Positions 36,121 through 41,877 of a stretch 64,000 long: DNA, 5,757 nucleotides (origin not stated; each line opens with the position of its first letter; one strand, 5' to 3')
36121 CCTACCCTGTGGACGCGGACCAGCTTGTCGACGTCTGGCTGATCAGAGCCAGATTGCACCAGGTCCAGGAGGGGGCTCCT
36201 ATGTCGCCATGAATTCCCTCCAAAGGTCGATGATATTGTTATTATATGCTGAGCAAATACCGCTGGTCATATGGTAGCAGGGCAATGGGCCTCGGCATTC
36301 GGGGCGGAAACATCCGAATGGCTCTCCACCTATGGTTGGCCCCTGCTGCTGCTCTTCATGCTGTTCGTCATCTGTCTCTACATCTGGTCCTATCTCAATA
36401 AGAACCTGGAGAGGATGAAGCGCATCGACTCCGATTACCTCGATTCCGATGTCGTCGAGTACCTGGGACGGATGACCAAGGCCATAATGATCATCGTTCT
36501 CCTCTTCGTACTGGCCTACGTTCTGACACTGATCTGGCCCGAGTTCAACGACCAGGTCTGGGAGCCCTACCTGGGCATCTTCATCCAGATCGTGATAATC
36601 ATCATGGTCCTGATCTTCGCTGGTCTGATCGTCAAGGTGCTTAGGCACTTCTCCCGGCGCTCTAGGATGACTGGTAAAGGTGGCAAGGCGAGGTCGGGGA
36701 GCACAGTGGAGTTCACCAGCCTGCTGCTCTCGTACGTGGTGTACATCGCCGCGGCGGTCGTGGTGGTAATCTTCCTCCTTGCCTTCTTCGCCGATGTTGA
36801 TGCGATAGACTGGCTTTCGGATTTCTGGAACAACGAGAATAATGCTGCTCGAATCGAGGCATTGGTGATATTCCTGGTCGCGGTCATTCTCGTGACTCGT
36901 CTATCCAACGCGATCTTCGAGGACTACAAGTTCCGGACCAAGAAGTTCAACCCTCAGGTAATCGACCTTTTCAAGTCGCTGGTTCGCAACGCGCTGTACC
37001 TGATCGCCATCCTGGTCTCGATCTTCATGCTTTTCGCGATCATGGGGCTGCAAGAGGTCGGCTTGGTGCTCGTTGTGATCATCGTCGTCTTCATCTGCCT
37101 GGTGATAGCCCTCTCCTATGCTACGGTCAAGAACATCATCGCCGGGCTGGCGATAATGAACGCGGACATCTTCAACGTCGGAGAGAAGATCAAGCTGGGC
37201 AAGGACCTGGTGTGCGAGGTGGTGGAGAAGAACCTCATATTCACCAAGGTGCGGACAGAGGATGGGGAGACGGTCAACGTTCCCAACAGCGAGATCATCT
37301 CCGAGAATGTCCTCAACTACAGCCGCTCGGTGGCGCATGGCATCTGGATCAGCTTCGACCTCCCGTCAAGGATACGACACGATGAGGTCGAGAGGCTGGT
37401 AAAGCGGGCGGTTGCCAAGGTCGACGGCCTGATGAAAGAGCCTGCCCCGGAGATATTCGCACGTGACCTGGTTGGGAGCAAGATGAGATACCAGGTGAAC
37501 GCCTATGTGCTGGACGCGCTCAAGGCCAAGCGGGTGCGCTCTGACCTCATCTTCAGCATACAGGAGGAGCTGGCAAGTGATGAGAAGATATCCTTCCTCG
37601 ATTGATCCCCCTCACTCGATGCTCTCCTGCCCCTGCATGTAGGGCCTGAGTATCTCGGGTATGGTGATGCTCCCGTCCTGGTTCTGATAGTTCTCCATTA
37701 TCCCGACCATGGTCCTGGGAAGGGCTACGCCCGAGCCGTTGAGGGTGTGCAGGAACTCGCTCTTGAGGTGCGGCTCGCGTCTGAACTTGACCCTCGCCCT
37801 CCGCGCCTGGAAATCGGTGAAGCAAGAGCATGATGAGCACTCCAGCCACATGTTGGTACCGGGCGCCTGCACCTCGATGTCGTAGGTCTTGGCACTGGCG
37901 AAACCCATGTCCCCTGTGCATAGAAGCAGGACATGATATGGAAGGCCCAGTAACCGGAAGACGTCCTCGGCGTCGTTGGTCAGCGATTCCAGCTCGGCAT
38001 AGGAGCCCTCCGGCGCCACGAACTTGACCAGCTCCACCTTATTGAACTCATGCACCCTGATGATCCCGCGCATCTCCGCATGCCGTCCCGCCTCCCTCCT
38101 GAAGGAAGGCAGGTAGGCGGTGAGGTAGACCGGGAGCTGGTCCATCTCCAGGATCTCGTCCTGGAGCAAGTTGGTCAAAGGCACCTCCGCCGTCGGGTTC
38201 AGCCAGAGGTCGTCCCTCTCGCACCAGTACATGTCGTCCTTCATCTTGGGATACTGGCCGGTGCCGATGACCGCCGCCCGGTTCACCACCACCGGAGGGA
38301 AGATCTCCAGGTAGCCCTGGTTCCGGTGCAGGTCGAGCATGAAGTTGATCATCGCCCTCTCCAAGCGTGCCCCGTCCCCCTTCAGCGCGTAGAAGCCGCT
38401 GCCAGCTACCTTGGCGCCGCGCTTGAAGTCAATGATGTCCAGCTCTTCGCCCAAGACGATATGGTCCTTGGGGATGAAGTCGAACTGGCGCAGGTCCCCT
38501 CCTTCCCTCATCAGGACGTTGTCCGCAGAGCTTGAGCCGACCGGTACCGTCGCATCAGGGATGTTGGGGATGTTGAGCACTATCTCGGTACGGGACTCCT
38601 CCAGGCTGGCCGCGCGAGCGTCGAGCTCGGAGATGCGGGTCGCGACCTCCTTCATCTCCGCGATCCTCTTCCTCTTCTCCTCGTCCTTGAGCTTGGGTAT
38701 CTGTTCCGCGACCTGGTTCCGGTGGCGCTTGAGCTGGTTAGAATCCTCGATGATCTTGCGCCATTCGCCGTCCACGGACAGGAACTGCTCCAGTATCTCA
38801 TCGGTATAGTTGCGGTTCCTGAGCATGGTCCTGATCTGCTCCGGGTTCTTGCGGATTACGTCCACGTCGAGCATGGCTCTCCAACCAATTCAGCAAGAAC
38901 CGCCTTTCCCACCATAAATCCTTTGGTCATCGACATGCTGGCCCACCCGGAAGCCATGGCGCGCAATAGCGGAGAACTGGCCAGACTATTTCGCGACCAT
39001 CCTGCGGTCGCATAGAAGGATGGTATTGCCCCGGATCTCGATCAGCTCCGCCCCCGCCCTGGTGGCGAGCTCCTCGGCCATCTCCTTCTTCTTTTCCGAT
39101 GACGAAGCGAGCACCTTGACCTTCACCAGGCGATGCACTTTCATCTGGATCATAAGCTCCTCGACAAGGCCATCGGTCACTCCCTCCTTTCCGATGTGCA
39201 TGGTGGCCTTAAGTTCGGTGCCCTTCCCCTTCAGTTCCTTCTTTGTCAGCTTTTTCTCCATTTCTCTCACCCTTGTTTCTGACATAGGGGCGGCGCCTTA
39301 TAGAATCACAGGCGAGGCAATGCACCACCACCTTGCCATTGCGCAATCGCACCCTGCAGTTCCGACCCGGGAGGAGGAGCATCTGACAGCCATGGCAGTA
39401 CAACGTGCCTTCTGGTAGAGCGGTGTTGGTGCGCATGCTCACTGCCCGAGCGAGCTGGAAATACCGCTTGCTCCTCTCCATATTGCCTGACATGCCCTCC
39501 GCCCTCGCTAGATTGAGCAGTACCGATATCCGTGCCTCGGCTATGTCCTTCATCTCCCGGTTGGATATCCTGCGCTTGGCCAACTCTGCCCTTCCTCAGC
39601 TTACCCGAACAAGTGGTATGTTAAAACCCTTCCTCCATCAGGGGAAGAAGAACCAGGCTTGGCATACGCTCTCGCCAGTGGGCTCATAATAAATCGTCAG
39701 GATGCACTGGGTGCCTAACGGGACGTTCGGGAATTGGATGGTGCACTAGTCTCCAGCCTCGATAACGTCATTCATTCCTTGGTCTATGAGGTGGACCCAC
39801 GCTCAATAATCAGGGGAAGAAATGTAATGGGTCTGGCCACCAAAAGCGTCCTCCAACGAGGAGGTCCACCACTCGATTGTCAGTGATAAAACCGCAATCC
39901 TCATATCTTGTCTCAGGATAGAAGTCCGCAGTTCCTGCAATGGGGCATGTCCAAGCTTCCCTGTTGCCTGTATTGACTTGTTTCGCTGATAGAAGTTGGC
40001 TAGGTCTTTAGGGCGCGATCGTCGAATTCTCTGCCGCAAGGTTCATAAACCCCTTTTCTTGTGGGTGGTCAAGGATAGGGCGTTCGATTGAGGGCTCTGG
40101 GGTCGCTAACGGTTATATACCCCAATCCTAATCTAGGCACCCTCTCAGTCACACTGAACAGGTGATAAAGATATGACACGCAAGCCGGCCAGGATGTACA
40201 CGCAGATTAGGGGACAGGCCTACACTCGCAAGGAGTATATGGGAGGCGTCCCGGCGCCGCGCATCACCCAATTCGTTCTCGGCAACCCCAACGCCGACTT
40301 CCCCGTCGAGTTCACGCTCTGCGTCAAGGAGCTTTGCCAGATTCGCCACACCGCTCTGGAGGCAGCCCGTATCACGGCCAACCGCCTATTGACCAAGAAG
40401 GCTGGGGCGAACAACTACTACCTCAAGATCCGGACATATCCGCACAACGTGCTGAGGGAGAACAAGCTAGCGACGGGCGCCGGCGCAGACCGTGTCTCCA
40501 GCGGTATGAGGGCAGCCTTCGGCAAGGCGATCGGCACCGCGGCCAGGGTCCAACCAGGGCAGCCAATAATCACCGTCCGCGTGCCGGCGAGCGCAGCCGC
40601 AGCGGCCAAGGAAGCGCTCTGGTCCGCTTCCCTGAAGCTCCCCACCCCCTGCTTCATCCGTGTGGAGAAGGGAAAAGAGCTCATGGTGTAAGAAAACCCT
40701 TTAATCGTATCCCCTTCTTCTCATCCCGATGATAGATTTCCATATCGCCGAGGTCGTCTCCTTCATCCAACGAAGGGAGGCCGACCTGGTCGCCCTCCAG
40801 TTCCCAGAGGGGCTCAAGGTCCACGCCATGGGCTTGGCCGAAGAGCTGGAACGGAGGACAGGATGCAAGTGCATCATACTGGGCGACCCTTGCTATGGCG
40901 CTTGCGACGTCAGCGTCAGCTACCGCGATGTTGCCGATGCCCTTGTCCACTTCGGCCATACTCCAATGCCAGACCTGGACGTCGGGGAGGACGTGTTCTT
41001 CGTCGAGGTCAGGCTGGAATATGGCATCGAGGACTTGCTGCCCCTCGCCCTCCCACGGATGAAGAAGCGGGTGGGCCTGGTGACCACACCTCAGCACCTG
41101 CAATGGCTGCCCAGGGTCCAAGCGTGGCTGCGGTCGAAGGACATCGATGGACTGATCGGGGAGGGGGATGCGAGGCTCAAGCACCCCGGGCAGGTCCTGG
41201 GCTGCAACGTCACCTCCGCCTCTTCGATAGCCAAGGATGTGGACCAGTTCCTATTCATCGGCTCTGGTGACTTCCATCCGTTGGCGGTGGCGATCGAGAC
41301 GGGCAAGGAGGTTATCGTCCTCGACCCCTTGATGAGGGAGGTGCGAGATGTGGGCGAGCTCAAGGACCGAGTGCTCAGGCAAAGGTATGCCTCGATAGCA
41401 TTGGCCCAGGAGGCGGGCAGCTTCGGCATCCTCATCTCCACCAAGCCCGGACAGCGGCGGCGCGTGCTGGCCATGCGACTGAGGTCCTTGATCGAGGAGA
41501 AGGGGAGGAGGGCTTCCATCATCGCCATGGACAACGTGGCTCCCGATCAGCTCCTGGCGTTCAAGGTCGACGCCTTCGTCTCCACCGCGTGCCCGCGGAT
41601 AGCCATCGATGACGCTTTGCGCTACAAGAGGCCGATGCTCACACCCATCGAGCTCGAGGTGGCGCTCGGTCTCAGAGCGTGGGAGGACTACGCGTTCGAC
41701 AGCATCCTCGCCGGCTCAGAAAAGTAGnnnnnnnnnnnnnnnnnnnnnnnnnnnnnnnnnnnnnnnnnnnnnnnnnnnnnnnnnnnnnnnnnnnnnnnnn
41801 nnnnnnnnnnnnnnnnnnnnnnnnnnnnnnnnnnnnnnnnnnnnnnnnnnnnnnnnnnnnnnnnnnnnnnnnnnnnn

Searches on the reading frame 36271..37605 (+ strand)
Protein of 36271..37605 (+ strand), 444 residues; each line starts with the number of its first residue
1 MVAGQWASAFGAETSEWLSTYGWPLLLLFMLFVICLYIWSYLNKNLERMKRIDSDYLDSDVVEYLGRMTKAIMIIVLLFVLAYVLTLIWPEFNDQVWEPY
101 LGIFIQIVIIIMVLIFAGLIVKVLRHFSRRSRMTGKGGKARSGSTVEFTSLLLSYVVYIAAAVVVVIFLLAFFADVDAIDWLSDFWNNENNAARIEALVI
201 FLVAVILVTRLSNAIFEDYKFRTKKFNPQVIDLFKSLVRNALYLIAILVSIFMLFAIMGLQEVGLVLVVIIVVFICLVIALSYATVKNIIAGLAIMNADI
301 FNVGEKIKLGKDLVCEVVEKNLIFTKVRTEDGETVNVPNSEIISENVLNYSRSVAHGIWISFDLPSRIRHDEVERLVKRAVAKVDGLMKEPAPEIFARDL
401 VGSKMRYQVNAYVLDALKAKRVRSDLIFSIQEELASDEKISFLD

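Call 58: search_protein_families(library=pfam, proteins=[window:36271-37605:+], max_evalue=0.00001)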
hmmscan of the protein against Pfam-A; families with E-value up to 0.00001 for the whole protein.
window:36271-37605:+ (444 aa): 1 family
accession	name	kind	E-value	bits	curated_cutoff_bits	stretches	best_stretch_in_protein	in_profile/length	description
PF00924.24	MS_channel_2nd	-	2.6e-14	53.5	20.2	1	285-352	2-68/68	Mechanosensitive ion channel, beta-domain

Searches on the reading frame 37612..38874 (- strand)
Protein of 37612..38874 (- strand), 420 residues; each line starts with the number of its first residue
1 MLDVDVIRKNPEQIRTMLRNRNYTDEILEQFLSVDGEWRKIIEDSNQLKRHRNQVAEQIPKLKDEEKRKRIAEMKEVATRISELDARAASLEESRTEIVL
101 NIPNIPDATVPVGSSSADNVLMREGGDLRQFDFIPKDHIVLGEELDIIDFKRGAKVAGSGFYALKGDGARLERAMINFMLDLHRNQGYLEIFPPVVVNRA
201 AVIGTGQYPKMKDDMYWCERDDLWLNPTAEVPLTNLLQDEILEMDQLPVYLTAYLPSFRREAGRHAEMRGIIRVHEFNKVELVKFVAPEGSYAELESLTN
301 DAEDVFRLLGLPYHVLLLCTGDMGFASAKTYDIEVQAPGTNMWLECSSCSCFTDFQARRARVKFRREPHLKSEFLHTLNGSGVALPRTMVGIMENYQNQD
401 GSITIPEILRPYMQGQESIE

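Call 58: search_protein_families(library=pfam, proteins=[window:37612-38874:-], max_evalue=0.00001)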
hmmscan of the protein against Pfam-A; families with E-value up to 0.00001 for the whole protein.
window:37612-38874:- (420 aa): 2 families
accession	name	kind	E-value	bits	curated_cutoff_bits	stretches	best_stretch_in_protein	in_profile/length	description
PF00587.30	tRNA-synt_2b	-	1.6e-34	119.9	29.3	1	216-396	1-179/179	tRNA synthetase class II core domain (G, H, P, S and T)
PF02403.27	Seryl_tRNA_N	-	4.6e-24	85.2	28.2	1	1-106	1-108/108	Seryl-tRNA synthetase N-terminal domain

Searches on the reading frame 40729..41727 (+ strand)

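Call 80: search_protein_families(library=pfam, proteins=[window:40729-41727:+], max_evalue=0.00001)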
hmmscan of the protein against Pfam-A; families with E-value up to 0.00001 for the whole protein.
window:40729-41727:+ (332 aa): 1 family
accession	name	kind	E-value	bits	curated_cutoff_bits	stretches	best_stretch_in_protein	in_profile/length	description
PF01866.22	Diphthamide_syn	-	7.2e-86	288.8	33.2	1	25-321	1-301/302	Putative diphthamide synthesis protein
